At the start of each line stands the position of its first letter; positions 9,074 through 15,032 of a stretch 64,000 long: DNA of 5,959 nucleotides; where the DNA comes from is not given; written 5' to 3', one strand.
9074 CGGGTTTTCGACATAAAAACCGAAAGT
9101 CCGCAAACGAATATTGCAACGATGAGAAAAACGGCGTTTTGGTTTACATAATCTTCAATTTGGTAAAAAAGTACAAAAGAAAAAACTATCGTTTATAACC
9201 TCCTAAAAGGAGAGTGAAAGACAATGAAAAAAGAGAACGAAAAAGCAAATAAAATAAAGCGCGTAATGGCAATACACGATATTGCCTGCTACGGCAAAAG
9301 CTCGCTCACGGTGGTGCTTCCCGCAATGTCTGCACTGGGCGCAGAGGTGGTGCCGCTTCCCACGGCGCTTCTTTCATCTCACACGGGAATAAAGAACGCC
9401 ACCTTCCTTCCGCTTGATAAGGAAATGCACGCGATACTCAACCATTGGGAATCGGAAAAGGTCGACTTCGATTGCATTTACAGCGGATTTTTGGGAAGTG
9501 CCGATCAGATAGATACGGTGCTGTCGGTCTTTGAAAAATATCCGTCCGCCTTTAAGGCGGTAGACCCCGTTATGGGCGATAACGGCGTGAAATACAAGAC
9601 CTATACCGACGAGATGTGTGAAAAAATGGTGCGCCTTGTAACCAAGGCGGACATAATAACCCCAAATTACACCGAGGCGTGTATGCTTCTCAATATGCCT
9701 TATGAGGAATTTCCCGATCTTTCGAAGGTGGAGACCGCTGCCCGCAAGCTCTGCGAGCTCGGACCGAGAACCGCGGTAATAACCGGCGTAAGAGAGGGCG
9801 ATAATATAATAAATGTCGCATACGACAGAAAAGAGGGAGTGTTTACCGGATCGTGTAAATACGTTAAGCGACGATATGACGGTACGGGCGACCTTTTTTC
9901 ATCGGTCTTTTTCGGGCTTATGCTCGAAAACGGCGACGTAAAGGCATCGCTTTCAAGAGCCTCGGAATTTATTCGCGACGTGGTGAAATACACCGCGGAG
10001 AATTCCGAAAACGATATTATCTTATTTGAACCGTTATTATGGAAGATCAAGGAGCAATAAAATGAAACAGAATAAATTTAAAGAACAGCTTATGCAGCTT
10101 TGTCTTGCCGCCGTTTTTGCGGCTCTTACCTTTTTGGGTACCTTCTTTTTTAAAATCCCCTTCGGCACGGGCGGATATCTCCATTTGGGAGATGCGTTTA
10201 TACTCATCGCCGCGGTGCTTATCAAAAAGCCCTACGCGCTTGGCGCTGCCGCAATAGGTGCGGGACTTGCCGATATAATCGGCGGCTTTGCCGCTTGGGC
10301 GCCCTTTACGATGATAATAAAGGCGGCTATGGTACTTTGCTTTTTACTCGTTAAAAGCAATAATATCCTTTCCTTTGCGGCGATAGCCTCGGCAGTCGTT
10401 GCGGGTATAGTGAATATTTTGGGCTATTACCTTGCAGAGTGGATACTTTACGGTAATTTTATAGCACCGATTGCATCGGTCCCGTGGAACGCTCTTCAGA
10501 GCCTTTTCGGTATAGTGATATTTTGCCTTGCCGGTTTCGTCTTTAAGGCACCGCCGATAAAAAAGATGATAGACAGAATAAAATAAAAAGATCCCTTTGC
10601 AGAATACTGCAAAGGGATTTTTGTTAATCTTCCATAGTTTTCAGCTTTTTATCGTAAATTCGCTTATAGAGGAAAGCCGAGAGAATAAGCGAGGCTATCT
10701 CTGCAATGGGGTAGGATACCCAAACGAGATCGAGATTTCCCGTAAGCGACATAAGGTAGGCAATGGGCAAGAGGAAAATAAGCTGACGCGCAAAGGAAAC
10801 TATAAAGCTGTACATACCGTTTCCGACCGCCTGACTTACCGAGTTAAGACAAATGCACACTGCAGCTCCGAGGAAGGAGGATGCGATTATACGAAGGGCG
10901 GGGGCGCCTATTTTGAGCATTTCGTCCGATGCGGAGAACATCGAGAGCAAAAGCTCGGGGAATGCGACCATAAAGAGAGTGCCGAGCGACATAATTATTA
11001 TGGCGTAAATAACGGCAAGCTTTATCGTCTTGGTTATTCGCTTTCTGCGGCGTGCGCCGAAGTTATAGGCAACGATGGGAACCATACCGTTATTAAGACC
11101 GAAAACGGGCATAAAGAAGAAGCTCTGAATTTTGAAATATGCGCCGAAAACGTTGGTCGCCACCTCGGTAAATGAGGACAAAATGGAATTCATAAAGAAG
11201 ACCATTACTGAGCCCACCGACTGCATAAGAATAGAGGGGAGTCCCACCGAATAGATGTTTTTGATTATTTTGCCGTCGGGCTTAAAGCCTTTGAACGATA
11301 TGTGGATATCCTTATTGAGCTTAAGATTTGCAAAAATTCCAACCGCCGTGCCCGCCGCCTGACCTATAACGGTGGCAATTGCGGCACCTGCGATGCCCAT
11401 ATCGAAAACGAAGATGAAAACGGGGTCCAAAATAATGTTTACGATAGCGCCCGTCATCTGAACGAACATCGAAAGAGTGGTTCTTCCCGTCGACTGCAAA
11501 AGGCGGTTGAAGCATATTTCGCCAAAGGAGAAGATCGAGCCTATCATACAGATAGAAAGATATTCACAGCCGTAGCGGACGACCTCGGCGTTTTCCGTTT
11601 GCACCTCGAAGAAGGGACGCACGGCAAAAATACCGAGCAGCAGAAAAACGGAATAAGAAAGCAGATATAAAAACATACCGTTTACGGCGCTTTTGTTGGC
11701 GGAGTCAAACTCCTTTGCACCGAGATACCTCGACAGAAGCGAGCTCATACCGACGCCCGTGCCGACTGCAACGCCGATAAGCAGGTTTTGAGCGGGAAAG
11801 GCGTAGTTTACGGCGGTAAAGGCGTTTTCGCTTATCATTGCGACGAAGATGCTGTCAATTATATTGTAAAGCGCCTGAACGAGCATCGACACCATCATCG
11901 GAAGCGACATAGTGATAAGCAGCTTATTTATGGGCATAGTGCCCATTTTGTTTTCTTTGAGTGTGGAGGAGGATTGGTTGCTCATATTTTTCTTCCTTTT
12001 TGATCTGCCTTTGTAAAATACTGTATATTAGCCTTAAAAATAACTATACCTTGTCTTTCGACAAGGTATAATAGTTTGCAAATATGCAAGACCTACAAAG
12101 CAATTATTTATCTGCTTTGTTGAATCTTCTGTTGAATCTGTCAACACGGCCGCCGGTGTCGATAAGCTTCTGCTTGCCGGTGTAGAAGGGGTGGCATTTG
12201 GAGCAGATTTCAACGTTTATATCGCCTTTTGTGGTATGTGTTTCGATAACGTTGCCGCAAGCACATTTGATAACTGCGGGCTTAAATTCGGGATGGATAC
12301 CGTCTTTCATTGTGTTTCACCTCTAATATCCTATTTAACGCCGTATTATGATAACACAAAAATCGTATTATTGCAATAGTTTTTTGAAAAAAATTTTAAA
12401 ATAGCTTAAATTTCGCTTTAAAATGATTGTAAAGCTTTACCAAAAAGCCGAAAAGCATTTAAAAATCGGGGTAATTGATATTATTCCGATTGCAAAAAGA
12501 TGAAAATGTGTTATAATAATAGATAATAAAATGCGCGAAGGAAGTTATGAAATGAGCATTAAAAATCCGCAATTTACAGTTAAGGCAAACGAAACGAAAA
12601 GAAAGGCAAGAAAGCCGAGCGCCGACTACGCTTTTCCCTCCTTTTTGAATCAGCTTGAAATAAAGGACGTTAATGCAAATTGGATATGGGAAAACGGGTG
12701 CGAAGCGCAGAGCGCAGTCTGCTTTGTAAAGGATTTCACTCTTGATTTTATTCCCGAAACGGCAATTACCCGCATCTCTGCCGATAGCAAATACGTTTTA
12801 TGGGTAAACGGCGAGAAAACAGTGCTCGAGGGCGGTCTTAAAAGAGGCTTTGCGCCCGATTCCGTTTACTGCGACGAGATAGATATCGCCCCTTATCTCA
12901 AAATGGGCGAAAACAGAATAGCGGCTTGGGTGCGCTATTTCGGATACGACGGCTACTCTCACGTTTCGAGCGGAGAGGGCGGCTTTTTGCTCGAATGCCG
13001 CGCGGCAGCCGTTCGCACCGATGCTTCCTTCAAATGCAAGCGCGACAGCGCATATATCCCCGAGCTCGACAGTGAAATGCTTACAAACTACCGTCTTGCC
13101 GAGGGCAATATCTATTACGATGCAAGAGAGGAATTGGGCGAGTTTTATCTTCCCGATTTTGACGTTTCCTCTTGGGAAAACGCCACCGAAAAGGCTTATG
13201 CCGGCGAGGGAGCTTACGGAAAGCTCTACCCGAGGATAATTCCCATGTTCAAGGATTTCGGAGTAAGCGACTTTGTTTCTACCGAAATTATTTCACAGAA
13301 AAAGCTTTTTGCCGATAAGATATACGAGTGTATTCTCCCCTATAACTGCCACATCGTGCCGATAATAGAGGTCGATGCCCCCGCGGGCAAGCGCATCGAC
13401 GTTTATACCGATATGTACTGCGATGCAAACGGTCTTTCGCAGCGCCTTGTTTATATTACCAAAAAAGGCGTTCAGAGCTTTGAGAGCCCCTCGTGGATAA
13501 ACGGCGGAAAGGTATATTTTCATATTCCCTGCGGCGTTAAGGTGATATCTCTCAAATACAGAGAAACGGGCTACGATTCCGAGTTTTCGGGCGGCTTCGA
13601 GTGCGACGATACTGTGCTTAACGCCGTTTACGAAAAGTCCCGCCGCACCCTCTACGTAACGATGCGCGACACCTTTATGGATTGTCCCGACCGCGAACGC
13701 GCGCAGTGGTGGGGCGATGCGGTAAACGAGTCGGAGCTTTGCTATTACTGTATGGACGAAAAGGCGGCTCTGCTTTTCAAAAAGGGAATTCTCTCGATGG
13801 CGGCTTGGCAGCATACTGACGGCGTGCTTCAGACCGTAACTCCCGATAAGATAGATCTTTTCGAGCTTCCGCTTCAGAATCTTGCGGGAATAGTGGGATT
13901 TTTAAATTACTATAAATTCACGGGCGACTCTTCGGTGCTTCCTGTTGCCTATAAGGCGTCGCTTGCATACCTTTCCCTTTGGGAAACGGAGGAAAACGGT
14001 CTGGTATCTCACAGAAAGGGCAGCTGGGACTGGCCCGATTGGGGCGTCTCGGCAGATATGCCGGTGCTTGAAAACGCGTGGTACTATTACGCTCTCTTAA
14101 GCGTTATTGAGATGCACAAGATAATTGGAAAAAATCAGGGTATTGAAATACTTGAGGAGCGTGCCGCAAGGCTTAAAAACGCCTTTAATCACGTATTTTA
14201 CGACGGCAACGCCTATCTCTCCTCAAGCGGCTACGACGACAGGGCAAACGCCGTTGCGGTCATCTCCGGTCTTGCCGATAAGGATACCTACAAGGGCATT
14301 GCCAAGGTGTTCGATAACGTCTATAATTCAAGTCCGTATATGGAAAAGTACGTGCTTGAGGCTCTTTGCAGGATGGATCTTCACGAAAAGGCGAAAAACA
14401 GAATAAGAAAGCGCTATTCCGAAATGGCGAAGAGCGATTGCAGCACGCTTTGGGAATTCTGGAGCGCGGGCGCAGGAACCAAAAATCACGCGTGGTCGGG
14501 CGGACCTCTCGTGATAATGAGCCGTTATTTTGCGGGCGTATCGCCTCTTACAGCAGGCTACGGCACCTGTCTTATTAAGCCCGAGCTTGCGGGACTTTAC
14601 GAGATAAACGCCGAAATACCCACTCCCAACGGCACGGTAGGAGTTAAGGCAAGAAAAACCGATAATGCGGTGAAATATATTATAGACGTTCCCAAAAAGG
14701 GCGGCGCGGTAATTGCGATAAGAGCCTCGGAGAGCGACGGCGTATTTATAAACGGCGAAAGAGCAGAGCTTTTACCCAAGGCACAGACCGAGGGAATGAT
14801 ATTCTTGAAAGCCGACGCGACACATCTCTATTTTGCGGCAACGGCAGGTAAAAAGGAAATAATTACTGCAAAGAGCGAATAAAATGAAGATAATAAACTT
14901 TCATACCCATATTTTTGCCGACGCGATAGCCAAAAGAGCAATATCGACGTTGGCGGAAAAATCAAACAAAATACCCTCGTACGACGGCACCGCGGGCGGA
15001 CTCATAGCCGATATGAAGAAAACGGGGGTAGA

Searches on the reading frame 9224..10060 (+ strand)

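Call 64: search_protein_families(library=pfam, proteins=[window:9224-10060:+], max_evalue=0.001)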
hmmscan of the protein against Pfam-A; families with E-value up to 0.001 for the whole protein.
window:9224-10060:+ (278 aa): 2 families
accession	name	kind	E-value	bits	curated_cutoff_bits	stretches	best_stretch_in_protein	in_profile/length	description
PF08543.17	Phos_pyr_kin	-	3.3e-24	86.1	27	1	37-258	17-236/246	Phosphomethylpyrimidine kinase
PF00294.29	PfkB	-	7.2e-05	22.7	25.8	1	128-248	171-284/302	pfkB family carbohydrate kinase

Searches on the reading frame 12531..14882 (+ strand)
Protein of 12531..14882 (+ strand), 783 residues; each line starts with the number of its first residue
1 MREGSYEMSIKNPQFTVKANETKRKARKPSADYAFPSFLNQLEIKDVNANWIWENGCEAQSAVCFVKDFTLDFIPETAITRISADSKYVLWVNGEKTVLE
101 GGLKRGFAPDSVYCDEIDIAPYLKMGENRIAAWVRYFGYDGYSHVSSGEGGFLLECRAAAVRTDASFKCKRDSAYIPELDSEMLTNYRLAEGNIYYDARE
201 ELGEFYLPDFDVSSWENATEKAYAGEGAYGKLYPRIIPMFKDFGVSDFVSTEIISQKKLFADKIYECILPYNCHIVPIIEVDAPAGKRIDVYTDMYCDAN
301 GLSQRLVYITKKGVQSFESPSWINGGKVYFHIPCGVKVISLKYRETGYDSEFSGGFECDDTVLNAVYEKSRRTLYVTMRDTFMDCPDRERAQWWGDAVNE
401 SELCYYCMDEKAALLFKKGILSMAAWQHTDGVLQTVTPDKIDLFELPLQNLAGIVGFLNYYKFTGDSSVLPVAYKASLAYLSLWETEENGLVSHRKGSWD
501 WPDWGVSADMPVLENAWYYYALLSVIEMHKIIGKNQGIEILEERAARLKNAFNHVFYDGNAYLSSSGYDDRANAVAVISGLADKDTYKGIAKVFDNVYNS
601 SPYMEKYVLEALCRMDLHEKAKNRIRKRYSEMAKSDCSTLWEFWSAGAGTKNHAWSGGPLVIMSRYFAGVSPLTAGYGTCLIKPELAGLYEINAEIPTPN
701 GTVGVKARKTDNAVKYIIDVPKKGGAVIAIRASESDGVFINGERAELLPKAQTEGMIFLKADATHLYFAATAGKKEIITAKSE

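Call 64: search_protein_families(library=pfam, proteins=[window:12531-14882:+], max_evalue=0.001)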
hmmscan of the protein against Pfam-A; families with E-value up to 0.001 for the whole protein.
window:12531-14882:+ (783 aa): 3 families
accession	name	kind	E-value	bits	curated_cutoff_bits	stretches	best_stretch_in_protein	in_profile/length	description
PF17389.8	Bac_rhamnosid6H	-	1.8e-32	113.4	24.5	1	354-663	4-335/339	Bacterial alpha-L-rhamnosidase 6 hairpin glycosidase domain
PF17390.7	Bac_rhamnosid_C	-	2.7e-06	27.6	22.1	1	669-734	1-67/78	Bacterial alpha-L-rhamnosidase C-terminal domain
PF08531.16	Bac_rhamnosid_N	-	0.00064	20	25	0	77-221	5-153/172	Alpha-L-rhamnosidase N-terminal domain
